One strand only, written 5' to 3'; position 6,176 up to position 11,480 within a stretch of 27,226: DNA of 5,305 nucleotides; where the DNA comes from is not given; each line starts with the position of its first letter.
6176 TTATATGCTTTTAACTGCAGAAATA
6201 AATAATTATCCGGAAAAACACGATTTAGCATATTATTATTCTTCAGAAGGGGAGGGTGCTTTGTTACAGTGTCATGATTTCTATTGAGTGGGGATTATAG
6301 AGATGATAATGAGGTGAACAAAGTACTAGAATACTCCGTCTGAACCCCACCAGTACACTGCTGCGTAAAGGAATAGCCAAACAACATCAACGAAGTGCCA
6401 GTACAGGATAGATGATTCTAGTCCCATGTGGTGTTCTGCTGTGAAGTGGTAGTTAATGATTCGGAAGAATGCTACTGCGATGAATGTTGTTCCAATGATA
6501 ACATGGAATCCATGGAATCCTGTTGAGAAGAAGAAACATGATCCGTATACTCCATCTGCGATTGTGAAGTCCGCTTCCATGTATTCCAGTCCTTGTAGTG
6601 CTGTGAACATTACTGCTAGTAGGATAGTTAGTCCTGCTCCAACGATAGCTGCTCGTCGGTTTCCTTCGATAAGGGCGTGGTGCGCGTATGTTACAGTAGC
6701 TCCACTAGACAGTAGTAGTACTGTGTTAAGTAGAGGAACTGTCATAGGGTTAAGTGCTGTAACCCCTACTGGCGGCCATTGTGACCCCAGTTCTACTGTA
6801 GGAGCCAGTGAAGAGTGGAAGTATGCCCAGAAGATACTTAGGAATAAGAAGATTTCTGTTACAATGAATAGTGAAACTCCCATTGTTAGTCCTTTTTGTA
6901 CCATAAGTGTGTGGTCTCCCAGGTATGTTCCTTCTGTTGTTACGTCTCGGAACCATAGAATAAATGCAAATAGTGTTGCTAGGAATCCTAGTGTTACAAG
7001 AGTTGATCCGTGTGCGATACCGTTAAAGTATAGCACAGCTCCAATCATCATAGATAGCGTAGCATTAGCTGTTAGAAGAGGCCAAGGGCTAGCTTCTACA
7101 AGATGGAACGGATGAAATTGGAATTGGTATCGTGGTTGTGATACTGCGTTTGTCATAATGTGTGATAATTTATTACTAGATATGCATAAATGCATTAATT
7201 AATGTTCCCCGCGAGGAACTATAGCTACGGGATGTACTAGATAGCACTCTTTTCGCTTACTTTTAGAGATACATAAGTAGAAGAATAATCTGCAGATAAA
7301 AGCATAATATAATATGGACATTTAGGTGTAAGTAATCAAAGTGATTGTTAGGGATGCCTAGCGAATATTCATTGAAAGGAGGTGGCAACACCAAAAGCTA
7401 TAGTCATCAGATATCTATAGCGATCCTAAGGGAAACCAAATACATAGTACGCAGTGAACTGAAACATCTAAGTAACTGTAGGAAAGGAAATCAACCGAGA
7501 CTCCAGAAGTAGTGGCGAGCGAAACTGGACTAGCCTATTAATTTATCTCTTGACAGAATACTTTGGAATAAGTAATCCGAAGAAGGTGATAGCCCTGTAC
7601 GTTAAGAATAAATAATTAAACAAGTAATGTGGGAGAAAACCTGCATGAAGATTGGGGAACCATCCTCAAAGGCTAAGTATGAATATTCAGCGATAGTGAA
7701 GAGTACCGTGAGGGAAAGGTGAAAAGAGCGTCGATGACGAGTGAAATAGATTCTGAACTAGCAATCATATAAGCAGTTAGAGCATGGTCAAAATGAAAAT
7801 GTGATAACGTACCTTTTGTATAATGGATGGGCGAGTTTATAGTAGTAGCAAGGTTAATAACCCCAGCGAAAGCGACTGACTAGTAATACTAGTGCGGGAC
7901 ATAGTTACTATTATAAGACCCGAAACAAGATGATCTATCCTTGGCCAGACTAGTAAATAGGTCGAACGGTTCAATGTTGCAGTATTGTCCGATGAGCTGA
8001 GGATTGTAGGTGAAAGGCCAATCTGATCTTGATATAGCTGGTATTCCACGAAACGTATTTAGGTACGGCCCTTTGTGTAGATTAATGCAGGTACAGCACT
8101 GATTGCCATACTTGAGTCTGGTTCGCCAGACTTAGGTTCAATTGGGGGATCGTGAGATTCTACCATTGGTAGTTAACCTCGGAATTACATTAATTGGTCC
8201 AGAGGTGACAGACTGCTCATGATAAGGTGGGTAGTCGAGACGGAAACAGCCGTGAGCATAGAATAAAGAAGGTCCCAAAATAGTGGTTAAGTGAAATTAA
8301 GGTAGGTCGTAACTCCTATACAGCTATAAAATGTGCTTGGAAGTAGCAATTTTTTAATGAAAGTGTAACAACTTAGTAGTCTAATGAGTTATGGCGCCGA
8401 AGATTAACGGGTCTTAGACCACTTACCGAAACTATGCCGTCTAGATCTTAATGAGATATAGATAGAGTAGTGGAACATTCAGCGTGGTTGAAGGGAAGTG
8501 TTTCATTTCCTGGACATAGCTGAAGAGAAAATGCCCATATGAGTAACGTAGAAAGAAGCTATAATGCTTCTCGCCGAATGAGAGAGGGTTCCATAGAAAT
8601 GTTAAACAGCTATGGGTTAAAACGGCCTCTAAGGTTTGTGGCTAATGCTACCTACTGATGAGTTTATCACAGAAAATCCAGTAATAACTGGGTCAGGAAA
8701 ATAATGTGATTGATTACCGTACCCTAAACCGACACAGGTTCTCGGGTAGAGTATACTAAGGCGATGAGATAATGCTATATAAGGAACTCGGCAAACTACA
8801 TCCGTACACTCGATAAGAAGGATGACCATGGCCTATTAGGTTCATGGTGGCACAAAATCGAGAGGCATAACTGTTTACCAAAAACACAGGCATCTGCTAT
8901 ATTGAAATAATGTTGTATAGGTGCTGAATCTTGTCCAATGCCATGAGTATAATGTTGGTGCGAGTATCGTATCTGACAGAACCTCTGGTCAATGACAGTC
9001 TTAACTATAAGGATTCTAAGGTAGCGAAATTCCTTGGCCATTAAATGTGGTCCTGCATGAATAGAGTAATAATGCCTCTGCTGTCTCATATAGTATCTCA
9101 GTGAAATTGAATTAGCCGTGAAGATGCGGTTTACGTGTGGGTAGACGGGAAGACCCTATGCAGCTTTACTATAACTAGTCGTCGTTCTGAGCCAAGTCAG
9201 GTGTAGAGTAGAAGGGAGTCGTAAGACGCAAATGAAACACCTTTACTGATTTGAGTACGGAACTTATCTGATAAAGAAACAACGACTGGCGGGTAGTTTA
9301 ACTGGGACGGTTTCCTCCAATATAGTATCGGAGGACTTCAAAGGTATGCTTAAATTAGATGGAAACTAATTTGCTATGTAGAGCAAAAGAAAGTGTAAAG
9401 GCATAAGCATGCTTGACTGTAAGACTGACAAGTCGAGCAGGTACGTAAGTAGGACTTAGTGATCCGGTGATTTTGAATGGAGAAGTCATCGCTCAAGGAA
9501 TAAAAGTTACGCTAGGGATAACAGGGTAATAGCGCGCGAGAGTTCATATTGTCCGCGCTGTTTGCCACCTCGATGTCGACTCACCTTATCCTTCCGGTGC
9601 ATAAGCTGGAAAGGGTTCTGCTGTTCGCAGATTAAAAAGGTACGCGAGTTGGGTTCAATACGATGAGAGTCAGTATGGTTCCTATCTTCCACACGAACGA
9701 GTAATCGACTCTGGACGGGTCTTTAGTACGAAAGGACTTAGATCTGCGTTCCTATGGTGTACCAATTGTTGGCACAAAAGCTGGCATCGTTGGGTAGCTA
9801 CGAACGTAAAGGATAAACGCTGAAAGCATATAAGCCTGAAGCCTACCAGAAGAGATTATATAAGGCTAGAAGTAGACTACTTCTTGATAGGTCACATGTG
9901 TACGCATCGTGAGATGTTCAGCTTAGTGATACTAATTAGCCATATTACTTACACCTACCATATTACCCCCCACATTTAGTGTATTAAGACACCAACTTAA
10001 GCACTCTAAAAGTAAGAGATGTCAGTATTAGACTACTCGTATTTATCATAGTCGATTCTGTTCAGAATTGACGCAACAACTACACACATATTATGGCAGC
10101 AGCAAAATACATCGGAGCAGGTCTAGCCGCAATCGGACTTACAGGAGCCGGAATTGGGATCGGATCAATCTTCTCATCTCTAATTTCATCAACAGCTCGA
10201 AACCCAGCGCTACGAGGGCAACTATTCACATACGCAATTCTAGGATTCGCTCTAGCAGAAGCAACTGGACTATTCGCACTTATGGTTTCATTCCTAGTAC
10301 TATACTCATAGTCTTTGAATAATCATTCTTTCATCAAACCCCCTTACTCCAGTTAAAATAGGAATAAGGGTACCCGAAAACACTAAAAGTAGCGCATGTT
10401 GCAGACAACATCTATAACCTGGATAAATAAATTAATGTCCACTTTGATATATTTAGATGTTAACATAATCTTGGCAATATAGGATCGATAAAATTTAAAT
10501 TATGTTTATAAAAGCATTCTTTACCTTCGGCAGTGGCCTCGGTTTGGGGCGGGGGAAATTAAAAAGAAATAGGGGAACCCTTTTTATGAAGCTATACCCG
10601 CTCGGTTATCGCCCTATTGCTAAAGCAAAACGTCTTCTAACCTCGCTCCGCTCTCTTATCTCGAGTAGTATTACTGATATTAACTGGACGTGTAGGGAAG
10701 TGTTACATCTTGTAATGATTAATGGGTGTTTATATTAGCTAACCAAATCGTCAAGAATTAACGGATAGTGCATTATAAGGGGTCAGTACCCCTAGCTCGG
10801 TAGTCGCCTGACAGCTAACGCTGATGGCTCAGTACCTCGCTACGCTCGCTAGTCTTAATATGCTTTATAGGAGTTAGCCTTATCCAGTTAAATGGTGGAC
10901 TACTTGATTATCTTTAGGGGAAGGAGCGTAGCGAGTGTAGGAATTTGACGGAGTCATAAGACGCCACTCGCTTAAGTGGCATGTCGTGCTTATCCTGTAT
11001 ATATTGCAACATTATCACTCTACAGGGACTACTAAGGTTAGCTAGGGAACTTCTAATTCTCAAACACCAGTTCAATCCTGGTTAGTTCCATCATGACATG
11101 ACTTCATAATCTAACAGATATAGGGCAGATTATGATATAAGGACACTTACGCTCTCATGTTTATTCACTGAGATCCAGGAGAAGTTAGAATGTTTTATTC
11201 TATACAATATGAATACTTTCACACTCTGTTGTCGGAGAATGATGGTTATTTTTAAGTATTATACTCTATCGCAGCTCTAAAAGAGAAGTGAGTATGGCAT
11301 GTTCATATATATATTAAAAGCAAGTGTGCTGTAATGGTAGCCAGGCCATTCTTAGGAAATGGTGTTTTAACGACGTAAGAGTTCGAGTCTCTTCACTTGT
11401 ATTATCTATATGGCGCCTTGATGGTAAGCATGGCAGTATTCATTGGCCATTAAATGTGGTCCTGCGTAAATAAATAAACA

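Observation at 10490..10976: Dispersed ~0.47 kb repeat family always inserted as gene, post-stop motif, repeat, tRNA (copy A)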

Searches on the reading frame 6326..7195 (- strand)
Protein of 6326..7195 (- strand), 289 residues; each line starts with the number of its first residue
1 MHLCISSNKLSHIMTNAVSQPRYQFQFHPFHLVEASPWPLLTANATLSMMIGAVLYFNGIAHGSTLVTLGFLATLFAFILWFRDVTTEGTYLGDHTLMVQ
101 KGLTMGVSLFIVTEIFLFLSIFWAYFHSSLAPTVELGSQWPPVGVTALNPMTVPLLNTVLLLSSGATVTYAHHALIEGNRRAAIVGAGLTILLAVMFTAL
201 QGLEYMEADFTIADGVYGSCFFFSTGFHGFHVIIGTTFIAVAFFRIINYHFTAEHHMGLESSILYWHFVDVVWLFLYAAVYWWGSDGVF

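Call 7: search_protein_families(library=pfam, proteins=[window:6326-7195:-])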
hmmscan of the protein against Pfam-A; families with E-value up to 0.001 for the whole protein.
window:6326-7195:- (289 aa): 1 family
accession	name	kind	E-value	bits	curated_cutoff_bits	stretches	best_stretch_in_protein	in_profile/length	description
PF00510.24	COX3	-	1.7e-118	395.6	23.8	1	28-285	1-258/258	Cytochrome c oxidase subunit III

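Call 62: search_protein_families(library=pfam, proteins=[L027:17699-19453:-, L031:16727-18241:-, L031:11203-11694:+, L029:11368-13110:+], max_evalue=0.1)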
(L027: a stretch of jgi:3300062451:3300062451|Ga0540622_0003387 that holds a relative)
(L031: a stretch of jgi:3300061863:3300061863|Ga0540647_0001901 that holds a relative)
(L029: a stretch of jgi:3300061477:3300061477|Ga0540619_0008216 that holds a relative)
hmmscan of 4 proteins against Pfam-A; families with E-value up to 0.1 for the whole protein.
L027:17699-19453:- (584 aa): 0 families

L031:16727-18241:- (504 aa): 0 families

L031:11203-11694:+ (163 aa): 0 families

L029:11368-13110:+ (580 aa): 0 families

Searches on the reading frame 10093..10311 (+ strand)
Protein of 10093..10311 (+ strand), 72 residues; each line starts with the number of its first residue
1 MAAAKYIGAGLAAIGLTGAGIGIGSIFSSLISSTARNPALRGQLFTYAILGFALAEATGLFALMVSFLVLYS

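Call 7: search_protein_families(library=pfam, proteins=[window:10093-10311:+])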
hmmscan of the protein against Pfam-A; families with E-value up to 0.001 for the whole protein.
window:10093-10311:+ (72 aa): 1 family
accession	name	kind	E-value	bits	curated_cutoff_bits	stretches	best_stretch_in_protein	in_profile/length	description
PF00137.26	ATP-synt_C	-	8.4e-16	58.4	24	1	7-68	1-59/60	ATP synthase subunit C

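Call 9: find_encoding_contigs(protein=window:10093-10311:+, flank=10000, max_places=10)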
Protein window:10093-10311:+ (72 aa): 24 contigs read that carry it; 10 places shown.
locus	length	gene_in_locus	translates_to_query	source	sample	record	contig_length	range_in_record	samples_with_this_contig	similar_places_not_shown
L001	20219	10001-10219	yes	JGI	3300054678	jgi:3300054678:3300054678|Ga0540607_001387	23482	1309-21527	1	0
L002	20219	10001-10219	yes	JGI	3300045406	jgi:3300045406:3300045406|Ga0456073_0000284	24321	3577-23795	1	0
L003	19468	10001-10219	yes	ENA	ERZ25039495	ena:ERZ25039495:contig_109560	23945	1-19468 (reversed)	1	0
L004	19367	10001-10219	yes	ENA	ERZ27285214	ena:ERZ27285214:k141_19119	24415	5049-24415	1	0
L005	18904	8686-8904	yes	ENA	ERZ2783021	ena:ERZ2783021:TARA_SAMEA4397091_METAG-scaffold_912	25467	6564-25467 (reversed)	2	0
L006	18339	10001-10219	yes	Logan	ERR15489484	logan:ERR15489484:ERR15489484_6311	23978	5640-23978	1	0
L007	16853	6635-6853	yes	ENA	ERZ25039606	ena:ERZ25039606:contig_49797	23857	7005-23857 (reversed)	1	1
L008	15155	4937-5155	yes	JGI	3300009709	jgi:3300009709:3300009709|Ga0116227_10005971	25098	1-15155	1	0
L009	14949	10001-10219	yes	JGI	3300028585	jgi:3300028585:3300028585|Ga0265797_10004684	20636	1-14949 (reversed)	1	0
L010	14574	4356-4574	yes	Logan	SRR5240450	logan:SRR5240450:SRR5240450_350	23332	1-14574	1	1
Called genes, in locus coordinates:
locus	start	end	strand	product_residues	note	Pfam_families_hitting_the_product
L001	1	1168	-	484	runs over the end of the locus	PF00361:Proton_antipo_M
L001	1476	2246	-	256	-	PF00119:ATP-synt_A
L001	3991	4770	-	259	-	PF00510:COX3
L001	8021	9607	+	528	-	PF00115:COX1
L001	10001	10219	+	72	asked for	PF00137:ATP-synt_C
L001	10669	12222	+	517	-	PF00361:Proton_antipo_M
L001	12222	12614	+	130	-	PF00507:Oxidored_q4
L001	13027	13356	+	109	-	PF00420:Oxidored_q2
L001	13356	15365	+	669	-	PF00662:Proton_antipo_N, PF00361:Proton_antipo_M, PF06455:NADH5_C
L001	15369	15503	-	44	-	-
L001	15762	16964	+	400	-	PF00033:Cytochrome_B, PF13631:Cytochrom_B_N_2, PF00032:Cytochrom_B_C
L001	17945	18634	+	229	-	PF05316:VAR1, PF00189:Ribosomal_S3_C (faint)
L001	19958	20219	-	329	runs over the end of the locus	PF00146:NADHdh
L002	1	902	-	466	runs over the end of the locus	PF00361:Proton_antipo_M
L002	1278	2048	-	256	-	PF00119:ATP-synt_A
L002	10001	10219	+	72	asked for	PF00137:ATP-synt_C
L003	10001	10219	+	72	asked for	PF00137:ATP-synt_C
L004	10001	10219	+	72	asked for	PF00137:ATP-synt_C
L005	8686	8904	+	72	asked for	PF00137:ATP-synt_C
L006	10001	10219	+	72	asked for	PF00137:ATP-synt_C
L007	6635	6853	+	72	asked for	PF00137:ATP-synt_C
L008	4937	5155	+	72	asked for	PF00137:ATP-synt_C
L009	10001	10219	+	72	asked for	PF00137:ATP-synt_C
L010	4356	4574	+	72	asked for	PF00137:ATP-synt_C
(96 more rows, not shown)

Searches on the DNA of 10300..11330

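Call 36: search_rna_families(source=window, start=10300, end=11330, threshold=evalue, max_evalue=10)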
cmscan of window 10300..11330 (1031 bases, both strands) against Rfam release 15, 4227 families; matches with E-value up to 10: 2.
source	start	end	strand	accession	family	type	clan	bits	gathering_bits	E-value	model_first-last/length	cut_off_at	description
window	11025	11090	+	RF00005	tRNA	Gene; tRNA;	CL00001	30.2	29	0.00046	1-71/71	no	tRNA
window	10316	10392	-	RF04338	Plastid-psbJ-2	Cis-reg;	CL00152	14.7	65.6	6.4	1-144/144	no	Plastid-psbJ-2 3UTR RNA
